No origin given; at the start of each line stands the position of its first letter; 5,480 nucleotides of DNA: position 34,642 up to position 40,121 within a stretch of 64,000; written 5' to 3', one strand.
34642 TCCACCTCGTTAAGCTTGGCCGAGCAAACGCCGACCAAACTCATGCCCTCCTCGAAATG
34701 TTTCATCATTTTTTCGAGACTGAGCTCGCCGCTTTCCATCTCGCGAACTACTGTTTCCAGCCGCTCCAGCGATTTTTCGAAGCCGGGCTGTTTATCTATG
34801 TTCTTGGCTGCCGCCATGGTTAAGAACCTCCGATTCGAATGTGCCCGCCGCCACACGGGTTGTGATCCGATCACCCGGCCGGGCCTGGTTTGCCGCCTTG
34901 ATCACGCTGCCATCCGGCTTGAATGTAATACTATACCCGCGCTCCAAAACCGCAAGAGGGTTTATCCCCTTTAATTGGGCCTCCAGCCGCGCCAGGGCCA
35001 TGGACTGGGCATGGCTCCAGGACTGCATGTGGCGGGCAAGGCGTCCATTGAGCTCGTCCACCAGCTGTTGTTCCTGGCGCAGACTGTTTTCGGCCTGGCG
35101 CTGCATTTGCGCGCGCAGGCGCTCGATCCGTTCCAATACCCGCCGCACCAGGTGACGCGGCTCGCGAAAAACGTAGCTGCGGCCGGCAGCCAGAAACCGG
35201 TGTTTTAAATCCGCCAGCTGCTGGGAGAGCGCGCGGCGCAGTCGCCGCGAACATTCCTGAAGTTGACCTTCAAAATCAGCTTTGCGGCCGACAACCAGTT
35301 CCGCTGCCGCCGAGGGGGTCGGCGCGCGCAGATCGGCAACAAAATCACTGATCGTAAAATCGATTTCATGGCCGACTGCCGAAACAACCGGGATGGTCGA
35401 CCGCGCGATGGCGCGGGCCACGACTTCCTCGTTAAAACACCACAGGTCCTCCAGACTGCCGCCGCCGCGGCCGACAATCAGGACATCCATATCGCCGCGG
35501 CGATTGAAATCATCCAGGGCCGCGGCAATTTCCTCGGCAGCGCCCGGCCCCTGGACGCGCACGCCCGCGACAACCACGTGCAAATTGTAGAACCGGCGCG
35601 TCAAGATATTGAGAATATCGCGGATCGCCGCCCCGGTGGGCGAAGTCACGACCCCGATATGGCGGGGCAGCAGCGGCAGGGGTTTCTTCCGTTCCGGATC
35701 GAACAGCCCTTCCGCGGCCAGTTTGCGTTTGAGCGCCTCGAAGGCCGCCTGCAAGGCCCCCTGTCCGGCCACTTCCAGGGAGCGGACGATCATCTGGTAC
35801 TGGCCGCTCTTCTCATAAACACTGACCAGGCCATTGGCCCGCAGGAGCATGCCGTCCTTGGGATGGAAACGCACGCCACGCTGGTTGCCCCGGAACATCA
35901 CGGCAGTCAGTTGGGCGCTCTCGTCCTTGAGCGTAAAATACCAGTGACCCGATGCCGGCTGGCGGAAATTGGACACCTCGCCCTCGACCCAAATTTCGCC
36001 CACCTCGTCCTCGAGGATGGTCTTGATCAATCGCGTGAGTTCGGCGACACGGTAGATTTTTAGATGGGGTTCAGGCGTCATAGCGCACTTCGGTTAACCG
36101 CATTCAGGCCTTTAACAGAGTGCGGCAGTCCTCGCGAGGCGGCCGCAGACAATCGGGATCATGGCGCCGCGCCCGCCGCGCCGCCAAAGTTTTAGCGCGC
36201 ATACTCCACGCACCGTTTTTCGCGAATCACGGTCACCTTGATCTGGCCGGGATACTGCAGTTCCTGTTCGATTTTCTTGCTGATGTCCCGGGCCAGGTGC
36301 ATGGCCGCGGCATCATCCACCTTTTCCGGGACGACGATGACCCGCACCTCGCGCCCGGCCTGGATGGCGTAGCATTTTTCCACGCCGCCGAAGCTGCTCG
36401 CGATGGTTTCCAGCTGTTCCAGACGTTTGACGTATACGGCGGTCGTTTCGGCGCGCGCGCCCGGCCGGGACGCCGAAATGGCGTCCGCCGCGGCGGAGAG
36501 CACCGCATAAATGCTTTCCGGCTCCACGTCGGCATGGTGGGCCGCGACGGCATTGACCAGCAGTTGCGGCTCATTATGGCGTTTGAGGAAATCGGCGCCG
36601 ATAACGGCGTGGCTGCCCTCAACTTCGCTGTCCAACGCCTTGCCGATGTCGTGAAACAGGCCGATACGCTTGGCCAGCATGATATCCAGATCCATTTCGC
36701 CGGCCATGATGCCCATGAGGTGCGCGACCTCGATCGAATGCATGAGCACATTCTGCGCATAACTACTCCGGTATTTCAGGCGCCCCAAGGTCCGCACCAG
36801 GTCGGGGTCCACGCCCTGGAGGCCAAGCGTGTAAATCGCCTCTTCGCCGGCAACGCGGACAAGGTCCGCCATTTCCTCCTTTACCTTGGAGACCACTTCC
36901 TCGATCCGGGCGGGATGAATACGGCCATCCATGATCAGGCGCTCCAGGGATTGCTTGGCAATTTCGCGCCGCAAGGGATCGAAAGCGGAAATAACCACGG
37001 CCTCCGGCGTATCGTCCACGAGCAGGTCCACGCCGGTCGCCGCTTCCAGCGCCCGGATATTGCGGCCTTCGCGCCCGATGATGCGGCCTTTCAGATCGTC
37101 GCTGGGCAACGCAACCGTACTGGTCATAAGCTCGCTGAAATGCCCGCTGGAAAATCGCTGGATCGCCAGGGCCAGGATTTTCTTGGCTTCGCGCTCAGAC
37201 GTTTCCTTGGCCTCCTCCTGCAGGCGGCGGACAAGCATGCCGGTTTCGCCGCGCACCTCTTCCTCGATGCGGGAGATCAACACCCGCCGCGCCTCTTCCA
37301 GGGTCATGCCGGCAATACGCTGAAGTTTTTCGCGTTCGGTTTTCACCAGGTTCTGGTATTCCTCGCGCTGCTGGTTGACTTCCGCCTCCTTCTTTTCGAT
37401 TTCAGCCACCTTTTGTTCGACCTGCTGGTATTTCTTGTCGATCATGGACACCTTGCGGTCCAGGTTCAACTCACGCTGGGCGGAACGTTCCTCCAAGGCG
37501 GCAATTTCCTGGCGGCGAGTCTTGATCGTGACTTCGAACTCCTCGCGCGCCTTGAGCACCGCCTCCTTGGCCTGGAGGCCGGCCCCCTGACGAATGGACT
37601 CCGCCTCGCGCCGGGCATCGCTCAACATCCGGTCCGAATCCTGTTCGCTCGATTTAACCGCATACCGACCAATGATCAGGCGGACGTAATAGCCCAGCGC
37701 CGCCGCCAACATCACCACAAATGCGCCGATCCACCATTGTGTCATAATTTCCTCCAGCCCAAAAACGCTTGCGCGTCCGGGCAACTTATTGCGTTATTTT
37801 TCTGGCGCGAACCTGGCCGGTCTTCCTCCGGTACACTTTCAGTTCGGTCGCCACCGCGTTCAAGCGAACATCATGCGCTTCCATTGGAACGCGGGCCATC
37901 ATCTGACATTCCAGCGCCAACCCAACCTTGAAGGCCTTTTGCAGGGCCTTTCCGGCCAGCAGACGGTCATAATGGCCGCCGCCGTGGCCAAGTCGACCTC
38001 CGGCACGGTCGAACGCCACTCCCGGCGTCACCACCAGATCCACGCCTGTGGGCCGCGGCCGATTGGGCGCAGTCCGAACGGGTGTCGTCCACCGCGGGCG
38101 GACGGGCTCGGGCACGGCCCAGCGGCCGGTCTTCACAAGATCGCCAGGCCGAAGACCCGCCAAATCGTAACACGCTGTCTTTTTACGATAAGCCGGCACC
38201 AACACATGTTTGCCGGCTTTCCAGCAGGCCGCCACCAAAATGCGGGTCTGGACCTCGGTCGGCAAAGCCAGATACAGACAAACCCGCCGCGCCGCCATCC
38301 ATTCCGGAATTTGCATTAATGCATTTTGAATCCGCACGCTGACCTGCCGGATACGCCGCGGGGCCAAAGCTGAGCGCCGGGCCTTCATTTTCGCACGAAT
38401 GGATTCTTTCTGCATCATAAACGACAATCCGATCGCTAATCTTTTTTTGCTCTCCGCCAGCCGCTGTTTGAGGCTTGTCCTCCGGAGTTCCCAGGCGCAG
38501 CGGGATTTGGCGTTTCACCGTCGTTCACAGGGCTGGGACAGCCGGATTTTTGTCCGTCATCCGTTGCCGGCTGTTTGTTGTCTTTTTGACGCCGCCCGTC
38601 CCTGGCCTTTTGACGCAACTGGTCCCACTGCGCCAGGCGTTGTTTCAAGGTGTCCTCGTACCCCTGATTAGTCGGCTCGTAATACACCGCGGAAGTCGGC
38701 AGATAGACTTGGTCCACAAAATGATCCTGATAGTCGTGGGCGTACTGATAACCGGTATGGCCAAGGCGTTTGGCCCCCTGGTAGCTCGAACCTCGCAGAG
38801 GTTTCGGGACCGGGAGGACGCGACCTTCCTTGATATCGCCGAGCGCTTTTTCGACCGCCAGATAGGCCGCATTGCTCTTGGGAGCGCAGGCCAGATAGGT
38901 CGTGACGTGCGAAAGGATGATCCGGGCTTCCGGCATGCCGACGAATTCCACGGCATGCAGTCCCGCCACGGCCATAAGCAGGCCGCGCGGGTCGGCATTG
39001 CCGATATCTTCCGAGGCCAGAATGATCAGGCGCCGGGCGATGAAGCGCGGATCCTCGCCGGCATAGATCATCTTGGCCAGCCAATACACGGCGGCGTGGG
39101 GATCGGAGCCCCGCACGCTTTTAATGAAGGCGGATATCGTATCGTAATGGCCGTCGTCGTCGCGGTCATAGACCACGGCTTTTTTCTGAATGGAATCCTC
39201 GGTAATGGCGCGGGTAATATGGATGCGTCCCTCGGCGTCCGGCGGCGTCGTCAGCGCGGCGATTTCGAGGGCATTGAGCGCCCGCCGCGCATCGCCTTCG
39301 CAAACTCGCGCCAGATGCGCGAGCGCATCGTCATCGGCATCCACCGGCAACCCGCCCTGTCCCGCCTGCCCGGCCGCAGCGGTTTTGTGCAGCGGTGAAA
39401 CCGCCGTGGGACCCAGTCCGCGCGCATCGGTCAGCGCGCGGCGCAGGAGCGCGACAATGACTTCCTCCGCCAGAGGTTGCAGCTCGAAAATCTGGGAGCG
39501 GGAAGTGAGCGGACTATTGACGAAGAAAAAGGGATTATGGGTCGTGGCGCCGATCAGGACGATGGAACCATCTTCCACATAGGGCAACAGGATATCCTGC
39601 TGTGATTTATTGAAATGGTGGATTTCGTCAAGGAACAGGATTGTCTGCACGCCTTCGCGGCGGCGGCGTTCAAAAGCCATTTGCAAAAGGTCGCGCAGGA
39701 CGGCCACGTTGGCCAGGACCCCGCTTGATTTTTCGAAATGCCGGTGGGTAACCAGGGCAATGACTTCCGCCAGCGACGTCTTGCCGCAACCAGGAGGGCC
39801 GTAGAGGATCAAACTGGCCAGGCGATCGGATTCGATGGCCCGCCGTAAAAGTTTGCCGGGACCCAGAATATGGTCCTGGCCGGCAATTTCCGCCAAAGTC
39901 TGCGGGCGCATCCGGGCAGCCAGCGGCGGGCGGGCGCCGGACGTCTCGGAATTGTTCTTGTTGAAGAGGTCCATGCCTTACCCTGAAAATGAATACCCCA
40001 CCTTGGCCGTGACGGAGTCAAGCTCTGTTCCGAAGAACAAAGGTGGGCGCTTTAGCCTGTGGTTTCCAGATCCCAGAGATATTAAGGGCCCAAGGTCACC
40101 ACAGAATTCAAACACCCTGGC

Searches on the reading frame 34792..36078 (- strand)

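Call 27: search_protein_families(library=pfam, proteins=[window:34792-36078:-], max_evalue=0.001)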
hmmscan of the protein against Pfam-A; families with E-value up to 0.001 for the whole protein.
window:34792-36078:- (428 aa): 3 families
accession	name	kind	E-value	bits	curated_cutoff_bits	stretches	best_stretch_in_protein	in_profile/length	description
PF02601.20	Exonuc_VII_L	-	2.3e-102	343.1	35.9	1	125-416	1-314/315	Exonuclease VII, large subunit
PF13742.12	tRNA_anti_2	-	7.5e-31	106.7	27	1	9-101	1-94/95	OB-fold nucleic acid binding domain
PF01336.31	tRNA_anti-codon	-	9.3e-14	51.6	27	1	29-103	1-74/75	OB-fold nucleic acid binding domain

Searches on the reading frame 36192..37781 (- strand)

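Call 27: search_protein_families(library=pfam, proteins=[window:36192-37781:-], max_evalue=0.001)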
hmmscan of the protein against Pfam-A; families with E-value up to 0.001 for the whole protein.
window:36192-37781:- (529 aa): 3 families
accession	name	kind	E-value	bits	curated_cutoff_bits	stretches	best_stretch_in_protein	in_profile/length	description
PF12072.13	RNase_Y_N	-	3.3e-48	164.2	32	1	20-212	7-199/201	RNase Y N-terminal region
PF01966.28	HD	-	2.1e-15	57.5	22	1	346-437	2-115/116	HD domain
PF00013.35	KH_1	-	1.1e-07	31.9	21.5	1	222-279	3-64/66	KH domain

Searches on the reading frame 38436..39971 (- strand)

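Call 27: search_protein_families(library=pfam, proteins=[window:38436-39971:-], max_evalue=0.001)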
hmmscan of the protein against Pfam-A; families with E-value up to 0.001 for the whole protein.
window:38436-39971:- (511 aa): 9 families
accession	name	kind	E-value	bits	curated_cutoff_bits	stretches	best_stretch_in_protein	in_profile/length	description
PF12002.13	MgsA_C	-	3.9e-64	216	27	1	288-449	1-166/167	MgsA AAA+ ATPase C terminal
PF16193.11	AAA_assoc_2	-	1.1e-28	99.7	34.3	1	209-287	4-81/81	AAA C-terminal domain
PF00004.35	AAA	-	6.5e-14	52.9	21.2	1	54-161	1-125/131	ATPase family associated with various cellular activities (AAA)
PF05496.18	RuvB_N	-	1.2e-13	51.5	27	1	21-140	1-117/159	Holliday junction DNA helicase RuvB P-loop domain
PF07728.20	AAA_5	-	1e-06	29.3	22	1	54-139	2-97/139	AAA domain (dynein-related subfamily)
PF01078.27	Mg_chelatase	-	1.1e-06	28.7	20.3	0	53-74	24-45/207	Magnesium chelatase, subunit ChlI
PF13191.12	AAA_16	-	1.3e-05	26.1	32.6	0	45-72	18-45/167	AAA ATPase domain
PF00158.32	Sigma54_activat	-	2.8e-05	24.3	20.2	0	109-146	94-131/168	Sigma-54 interaction domain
PF13173.12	AAA_14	-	7.8e-05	23.1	27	1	54-168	5-124/129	AAA domain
